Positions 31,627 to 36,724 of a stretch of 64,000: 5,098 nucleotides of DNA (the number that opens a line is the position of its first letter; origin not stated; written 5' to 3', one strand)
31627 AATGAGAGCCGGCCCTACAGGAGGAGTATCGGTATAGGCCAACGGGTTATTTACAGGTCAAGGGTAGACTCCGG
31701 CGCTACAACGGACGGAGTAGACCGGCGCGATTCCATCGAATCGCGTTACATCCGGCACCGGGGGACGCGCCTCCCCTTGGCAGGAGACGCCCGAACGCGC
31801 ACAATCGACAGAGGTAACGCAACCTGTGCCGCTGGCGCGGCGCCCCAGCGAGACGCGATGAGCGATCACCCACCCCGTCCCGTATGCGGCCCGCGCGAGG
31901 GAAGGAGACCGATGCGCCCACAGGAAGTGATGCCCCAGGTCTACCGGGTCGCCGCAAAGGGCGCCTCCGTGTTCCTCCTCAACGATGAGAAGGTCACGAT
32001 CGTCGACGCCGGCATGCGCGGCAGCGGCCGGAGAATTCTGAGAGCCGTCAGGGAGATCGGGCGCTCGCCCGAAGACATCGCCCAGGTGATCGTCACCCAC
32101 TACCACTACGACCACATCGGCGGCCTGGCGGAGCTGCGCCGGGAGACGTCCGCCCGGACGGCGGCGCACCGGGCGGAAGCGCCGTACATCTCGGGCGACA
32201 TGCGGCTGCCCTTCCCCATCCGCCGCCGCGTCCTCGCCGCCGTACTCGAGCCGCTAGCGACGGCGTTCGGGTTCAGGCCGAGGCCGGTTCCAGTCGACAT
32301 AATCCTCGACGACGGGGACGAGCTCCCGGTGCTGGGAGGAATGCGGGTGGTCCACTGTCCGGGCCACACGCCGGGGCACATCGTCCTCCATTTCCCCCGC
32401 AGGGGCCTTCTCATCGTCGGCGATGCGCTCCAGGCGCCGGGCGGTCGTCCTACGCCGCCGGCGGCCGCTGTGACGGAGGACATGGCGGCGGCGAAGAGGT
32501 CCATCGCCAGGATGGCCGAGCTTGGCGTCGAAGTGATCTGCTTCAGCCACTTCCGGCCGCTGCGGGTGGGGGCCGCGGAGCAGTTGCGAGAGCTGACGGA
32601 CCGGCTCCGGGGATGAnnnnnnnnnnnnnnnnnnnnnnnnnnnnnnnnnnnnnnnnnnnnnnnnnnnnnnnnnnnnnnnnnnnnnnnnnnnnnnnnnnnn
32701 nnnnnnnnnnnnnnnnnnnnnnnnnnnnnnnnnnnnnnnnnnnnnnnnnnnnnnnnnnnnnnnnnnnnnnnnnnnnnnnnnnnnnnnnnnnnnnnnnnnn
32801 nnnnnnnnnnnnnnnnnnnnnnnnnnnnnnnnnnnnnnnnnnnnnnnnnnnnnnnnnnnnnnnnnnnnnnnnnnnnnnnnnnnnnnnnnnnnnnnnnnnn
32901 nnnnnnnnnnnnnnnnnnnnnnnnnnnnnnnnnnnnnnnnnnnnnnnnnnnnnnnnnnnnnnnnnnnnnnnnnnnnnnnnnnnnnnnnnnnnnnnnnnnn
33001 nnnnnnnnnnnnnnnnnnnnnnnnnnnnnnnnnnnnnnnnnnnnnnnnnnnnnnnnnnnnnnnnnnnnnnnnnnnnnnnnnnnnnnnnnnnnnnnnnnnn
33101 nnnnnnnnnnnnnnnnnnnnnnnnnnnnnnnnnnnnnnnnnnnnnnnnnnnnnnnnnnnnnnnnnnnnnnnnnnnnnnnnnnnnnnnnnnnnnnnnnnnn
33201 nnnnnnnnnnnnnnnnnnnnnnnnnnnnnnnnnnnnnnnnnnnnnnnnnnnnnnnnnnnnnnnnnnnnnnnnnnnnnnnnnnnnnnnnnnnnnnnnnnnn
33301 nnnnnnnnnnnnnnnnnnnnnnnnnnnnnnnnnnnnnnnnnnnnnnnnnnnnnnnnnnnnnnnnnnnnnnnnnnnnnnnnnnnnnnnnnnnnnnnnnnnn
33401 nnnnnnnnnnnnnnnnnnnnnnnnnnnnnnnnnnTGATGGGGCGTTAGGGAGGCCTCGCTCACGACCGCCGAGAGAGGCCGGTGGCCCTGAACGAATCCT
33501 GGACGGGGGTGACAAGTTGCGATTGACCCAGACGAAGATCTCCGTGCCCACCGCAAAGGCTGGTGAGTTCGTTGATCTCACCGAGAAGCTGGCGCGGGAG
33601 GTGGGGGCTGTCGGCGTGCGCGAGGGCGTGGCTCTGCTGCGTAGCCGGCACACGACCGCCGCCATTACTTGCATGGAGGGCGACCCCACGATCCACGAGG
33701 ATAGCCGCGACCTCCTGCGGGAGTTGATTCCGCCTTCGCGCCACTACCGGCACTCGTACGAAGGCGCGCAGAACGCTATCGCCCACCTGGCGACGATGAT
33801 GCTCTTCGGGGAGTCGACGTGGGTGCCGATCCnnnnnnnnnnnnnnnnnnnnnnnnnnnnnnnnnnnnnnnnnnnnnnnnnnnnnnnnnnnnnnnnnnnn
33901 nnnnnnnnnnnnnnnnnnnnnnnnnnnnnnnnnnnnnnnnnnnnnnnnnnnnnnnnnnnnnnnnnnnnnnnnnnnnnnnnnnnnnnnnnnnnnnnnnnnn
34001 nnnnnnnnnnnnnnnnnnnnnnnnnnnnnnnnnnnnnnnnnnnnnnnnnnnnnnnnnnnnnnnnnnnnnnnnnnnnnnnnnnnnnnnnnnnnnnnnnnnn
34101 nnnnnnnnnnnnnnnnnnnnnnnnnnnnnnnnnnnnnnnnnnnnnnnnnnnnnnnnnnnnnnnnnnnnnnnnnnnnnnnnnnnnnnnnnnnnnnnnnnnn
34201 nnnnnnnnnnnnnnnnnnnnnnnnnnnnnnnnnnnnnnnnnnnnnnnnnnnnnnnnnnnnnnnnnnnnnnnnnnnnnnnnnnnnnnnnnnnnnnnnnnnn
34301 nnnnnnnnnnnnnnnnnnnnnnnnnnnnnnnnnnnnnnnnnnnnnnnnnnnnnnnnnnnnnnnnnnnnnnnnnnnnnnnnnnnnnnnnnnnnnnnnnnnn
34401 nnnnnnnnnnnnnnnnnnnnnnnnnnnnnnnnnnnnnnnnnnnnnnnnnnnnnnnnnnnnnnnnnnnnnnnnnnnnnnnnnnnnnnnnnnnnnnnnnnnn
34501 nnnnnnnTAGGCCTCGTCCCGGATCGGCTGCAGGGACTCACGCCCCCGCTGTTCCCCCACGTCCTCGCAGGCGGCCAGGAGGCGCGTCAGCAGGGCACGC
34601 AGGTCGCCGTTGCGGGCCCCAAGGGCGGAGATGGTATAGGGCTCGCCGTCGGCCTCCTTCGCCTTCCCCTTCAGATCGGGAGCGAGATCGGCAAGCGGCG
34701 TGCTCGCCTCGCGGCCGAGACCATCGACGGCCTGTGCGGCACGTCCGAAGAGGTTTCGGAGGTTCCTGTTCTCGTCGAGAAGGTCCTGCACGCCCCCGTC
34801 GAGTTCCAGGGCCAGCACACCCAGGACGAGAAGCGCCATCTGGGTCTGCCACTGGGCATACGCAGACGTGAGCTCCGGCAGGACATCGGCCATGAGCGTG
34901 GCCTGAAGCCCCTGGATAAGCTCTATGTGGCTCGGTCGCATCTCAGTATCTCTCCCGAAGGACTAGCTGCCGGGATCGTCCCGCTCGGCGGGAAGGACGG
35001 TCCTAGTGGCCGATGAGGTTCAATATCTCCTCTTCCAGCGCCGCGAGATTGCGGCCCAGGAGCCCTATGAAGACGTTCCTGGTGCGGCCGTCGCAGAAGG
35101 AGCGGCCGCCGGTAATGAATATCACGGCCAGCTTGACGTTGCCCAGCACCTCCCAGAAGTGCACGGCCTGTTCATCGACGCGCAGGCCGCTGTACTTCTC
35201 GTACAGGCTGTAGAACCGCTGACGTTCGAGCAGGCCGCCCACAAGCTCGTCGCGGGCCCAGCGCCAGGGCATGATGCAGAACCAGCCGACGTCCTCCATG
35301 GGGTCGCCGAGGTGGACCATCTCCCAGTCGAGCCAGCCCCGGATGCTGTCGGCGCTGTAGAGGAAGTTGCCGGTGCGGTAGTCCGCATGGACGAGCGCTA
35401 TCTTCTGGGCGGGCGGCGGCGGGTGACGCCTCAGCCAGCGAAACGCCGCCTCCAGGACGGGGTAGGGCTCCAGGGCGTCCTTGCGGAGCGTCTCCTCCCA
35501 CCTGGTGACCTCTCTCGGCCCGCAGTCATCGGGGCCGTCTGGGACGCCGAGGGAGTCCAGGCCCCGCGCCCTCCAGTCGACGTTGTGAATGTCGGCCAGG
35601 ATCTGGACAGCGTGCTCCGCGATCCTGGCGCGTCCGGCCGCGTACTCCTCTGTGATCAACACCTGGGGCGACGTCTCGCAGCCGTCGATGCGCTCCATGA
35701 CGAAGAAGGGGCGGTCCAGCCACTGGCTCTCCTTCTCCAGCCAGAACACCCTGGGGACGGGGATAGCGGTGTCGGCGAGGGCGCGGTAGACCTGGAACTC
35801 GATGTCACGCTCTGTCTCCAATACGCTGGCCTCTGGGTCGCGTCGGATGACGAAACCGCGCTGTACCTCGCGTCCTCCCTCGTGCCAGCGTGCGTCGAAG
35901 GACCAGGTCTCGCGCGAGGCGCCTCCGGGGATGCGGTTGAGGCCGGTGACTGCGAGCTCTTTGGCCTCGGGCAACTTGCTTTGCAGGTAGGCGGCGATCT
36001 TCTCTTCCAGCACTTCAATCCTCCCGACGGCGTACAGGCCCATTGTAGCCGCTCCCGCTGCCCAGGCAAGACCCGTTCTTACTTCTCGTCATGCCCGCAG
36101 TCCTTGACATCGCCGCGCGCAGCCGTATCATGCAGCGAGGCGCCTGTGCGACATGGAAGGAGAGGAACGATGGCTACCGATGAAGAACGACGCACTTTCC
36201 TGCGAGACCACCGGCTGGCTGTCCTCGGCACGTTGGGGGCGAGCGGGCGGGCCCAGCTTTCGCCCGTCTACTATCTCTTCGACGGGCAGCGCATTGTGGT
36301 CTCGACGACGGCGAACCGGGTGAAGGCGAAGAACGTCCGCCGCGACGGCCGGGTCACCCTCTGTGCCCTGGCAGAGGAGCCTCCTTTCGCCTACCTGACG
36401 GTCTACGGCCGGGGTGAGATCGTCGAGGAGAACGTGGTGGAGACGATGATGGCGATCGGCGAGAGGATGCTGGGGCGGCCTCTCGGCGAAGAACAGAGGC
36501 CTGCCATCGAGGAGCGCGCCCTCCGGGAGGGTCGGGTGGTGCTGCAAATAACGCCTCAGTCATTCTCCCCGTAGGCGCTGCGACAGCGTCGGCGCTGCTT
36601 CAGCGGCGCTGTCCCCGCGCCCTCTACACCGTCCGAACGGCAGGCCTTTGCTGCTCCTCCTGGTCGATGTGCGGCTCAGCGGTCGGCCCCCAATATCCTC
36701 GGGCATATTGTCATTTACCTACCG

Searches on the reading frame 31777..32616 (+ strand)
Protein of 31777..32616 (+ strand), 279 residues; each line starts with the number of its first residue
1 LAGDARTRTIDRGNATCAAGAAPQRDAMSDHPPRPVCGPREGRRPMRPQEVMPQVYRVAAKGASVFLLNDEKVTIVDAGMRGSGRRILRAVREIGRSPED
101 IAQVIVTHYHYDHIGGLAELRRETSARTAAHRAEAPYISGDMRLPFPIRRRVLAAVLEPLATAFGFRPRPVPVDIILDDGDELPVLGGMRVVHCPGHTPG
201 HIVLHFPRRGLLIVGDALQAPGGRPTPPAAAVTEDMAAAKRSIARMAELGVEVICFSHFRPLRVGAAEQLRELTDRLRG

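Call 27: search_protein_families(library=pfam, proteins=[window:31777-32616:+], max_evalue=0.00001)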
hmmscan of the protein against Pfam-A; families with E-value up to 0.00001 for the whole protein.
window:31777-32616:+ (279 aa): 2 families
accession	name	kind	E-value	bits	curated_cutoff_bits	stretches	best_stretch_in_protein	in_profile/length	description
PF00753.33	Lactamase_B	-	1.8e-36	126.3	22.7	1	64-258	7-196/196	Metallo-beta-lactamase superfamily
PF12706.13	Lactamase_B_2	-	3.1e-07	30.6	27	1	87-142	18-74/200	Beta-lactamase superfamily domain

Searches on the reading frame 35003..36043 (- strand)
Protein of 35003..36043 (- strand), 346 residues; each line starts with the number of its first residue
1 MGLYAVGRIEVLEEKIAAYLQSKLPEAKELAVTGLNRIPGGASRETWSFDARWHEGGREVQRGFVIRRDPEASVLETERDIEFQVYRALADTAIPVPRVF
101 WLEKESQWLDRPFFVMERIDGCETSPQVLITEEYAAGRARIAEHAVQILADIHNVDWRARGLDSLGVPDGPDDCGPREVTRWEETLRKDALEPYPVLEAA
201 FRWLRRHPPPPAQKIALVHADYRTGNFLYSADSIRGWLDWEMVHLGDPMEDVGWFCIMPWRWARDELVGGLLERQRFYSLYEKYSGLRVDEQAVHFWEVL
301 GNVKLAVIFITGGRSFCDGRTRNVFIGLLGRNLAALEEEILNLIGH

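Call 27: search_protein_families(library=pfam, proteins=[window:35003-36043:-], max_evalue=0.00001)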
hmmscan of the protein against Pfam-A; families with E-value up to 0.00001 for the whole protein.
window:35003-36043:- (346 aa): 1 family
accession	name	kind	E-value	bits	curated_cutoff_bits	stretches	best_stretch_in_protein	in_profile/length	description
PF01636.29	APH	-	5.1e-34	118.5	23.2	1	47-284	9-236/239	Phosphotransferase enzyme family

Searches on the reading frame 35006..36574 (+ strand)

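Call 27: search_protein_families(library=pfam, proteins=[window:35006-36574:+], max_evalue=0.00001)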
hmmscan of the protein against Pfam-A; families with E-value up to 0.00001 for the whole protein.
window:35006-36574:+ (522 aa): 1 family
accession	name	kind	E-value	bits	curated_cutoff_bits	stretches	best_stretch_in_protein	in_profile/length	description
PF01243.27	PNPOx_N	-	1.1e-16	61.7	28.1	1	392-518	2-114/120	Pyridoxamine 5'-phosphate oxidase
